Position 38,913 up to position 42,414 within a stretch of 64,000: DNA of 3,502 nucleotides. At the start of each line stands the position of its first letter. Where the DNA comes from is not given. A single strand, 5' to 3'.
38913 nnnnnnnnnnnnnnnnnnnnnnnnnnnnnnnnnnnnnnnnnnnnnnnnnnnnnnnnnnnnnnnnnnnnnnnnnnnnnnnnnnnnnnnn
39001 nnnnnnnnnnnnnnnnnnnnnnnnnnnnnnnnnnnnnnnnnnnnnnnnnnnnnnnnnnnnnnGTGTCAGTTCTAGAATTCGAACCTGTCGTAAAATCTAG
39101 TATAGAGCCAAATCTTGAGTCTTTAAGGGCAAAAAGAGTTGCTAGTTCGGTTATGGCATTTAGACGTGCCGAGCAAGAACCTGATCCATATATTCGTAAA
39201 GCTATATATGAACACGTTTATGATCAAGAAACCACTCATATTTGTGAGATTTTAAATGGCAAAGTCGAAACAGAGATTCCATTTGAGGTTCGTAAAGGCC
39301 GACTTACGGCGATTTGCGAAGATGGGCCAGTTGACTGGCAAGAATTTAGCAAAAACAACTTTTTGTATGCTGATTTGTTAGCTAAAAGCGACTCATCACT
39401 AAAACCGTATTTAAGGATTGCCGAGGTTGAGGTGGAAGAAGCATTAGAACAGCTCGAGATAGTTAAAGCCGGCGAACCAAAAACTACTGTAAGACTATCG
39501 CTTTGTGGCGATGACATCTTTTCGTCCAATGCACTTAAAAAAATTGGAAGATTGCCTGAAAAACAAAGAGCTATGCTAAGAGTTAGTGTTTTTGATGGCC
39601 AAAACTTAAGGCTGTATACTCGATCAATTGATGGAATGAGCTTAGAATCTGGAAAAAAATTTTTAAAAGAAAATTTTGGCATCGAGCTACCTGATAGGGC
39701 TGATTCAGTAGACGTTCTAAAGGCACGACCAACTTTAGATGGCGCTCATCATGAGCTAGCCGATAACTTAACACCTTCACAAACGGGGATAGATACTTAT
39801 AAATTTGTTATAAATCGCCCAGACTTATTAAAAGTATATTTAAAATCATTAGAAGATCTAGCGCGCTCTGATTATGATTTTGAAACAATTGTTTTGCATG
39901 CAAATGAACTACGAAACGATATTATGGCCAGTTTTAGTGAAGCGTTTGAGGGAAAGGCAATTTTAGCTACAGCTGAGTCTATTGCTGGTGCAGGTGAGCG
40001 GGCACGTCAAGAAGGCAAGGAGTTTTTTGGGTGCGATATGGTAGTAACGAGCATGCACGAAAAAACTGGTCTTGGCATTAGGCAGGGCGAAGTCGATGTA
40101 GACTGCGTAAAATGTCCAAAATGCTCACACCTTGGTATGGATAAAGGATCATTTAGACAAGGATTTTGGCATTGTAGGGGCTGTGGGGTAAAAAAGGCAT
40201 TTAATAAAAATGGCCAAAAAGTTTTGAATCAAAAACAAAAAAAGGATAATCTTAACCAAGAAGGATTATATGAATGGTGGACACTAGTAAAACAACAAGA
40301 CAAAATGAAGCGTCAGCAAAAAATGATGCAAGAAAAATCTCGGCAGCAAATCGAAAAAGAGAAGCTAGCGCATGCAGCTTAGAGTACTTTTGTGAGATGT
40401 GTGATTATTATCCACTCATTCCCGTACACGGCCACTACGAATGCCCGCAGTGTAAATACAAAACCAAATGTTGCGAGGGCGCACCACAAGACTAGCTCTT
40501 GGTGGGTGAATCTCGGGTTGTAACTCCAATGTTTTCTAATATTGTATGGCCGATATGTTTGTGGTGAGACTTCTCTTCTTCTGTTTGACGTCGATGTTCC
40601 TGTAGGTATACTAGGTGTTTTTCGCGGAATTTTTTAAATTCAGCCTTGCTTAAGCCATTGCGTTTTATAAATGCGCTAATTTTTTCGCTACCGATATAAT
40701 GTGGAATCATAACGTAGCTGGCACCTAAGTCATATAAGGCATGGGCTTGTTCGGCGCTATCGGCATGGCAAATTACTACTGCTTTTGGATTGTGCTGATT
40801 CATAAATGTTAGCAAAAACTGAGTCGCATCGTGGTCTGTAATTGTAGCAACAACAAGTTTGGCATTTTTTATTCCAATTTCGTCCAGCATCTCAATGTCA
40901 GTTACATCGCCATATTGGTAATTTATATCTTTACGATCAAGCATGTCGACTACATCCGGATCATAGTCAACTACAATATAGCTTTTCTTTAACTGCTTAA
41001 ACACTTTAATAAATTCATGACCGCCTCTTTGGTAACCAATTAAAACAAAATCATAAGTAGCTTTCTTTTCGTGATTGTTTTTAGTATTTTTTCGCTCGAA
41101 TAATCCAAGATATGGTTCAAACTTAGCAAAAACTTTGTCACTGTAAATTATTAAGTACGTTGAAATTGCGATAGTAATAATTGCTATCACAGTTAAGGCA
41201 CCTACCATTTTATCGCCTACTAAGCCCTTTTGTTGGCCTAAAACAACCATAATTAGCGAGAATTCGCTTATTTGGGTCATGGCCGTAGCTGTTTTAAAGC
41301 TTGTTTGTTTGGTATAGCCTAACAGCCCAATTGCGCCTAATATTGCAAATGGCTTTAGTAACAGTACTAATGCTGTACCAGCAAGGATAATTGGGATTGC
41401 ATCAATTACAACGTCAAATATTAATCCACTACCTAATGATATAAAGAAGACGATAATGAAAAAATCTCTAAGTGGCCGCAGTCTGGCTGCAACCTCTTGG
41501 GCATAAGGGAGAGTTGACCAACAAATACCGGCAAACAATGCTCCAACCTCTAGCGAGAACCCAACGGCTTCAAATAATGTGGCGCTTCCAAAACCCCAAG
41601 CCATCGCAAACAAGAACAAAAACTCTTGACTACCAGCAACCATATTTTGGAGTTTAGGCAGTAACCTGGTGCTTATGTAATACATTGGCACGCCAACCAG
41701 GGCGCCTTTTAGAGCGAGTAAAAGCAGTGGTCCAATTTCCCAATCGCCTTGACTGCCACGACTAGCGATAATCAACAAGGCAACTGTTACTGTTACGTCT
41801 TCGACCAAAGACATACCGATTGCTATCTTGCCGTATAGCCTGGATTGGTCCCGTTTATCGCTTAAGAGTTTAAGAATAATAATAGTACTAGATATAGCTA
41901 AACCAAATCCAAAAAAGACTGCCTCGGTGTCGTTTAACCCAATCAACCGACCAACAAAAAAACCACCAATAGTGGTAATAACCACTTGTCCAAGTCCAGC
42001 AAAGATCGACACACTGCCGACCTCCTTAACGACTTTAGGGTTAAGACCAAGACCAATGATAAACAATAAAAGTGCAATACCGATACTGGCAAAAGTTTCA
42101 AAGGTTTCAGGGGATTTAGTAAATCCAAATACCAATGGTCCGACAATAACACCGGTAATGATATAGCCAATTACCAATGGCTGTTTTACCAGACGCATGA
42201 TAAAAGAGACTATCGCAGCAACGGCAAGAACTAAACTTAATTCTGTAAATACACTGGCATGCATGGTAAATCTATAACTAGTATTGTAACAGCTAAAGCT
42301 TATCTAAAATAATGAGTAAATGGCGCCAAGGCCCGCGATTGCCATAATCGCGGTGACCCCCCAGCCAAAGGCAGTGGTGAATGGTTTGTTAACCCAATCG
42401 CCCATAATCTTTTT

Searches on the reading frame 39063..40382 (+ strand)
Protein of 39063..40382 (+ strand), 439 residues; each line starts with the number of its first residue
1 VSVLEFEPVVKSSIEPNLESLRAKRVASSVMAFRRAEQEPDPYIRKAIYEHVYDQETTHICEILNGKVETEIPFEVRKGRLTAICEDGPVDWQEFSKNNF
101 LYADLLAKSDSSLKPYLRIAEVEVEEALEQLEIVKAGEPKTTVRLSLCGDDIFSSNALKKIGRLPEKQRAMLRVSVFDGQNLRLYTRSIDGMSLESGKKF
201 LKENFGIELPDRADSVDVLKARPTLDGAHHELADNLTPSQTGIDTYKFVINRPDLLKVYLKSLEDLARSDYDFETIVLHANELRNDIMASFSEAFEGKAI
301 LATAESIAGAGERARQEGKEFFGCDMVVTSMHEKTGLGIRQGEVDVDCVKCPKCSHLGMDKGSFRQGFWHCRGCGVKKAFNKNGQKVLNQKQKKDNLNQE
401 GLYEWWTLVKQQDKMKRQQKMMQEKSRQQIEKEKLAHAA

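Call 9: search_protein_families(library=pfam, proteins=[window:39063-40382:+])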
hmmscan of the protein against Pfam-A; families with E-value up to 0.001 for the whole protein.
window:39063-40382:+ (439 aa): 0 families

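Call 30: find_homologous_proteins(query=window:39063-40382:+)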
Query window:39063-40382:+ (439 aa): 6 proteins with E <= 0.001 among 5521 candidates.
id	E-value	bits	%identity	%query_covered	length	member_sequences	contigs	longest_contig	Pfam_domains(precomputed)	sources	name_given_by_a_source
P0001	9.5e-294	991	100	100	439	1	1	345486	-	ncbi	-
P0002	2.1e-145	503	54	100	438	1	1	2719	-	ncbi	-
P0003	1.7e-140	487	55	95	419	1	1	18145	-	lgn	-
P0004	8.7e-83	296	41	94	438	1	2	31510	-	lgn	-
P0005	1.1e-52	197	37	71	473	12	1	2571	-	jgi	jgi:hypothetical protein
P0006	9.9e-29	118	40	44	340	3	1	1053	-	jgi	jgi:hypothetical protein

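Call 31: find_encoding_contigs(protein=P0001, flank=2000, max_places=2)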
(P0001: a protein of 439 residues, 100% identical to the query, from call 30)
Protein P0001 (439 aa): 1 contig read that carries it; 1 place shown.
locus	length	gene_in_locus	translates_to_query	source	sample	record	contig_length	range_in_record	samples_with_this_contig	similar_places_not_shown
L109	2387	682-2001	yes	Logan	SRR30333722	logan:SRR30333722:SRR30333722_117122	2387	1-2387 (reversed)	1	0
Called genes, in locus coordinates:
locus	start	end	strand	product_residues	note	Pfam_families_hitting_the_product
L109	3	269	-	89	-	?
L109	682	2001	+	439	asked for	-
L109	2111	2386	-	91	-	?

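Call 32: find_encoding_contigs(protein=P0003, flank=4000, max_places=3)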
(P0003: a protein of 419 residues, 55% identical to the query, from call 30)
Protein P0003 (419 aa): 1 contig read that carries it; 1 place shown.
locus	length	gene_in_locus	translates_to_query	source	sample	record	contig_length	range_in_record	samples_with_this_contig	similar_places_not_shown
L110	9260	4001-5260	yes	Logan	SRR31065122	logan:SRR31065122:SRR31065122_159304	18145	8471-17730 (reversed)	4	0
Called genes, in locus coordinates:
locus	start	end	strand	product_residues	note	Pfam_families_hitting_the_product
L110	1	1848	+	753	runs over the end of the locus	?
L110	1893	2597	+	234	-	-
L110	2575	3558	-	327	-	-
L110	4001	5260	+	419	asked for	-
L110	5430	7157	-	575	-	PF00999:Na_H_Exchanger, PF02254:TrkA_N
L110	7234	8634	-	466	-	PF01566:Nramp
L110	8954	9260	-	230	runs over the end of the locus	PF13098:Thioredoxin_2 (faint), PF13462:Thioredoxin_4, PF01323:DSBA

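Call 33: find_encoding_contigs(protein=P0004, flank=4000, max_places=3)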
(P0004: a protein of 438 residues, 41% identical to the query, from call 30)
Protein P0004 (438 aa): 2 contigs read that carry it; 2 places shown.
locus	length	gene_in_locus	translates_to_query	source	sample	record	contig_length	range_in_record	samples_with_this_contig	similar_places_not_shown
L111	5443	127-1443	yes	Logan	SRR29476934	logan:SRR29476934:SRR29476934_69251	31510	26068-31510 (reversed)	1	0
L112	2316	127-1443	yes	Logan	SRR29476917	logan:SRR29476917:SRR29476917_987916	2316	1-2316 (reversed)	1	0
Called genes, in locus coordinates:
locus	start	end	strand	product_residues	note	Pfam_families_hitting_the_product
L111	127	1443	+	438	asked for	-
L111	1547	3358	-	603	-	PF00999:Na_H_Exchanger, PF02254:TrkA_N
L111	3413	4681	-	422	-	PF03448:MgtE_N, PF00571:CBS (faint), PF01769:MgtE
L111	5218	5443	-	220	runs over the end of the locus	PF13098:Thioredoxin_2 (faint), PF13462:Thioredoxin_4, PF01323:DSBA, PF13743:Thioredoxin_5 (weak)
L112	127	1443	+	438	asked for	-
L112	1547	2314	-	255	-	?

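Call 35: find_encoding_contigs(protein=P0002, flank=2000, max_places=2)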
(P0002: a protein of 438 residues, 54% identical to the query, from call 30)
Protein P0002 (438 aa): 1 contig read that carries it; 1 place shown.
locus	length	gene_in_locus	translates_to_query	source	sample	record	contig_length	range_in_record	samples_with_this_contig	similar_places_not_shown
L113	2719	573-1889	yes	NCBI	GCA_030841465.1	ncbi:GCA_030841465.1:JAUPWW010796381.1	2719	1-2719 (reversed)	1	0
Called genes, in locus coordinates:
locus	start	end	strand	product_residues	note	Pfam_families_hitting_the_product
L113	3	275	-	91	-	?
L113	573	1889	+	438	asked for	-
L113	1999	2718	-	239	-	?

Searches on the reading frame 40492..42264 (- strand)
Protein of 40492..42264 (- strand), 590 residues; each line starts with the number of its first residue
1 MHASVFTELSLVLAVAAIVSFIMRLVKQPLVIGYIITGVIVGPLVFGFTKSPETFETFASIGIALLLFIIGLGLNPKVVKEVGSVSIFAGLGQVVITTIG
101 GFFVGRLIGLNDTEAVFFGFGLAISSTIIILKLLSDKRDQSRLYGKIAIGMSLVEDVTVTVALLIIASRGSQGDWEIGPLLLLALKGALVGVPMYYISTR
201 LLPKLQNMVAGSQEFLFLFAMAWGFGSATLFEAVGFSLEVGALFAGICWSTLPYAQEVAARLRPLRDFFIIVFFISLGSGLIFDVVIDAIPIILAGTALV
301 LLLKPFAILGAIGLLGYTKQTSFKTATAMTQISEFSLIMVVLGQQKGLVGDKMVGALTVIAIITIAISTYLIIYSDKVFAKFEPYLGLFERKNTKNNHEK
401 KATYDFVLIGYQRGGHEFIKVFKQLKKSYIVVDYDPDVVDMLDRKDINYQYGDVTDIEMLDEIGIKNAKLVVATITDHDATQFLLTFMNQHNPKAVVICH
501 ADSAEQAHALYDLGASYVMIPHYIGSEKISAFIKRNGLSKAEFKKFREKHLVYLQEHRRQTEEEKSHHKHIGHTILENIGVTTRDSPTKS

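Call 9: search_protein_families(library=pfam, proteins=[window:40492-42264:-])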
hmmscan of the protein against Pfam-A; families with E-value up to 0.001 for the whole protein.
window:40492-42264:- (590 aa): 2 families
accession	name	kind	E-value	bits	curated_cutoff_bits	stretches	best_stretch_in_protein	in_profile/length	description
PF00999.27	Na_H_Exchanger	-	5.4e-52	177.3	26.2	1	14-369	2-371/375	Sodium/hydrogen exchanger, transmembrane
PF02254.24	TrkA_N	-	2.6e-22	79.7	23.8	1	406-521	1-116/116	TrkA-N domain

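Call 75: list_cluster_members(proteins=[P0001, window:40492-42264:-])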
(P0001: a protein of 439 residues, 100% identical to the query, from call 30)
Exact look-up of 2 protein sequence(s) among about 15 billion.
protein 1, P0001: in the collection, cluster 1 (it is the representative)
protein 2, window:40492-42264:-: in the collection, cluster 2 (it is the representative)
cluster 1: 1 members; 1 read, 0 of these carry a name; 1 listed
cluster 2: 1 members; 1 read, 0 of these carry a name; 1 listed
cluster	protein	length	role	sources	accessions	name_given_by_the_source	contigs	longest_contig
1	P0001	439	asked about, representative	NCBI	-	-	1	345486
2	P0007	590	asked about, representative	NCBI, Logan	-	-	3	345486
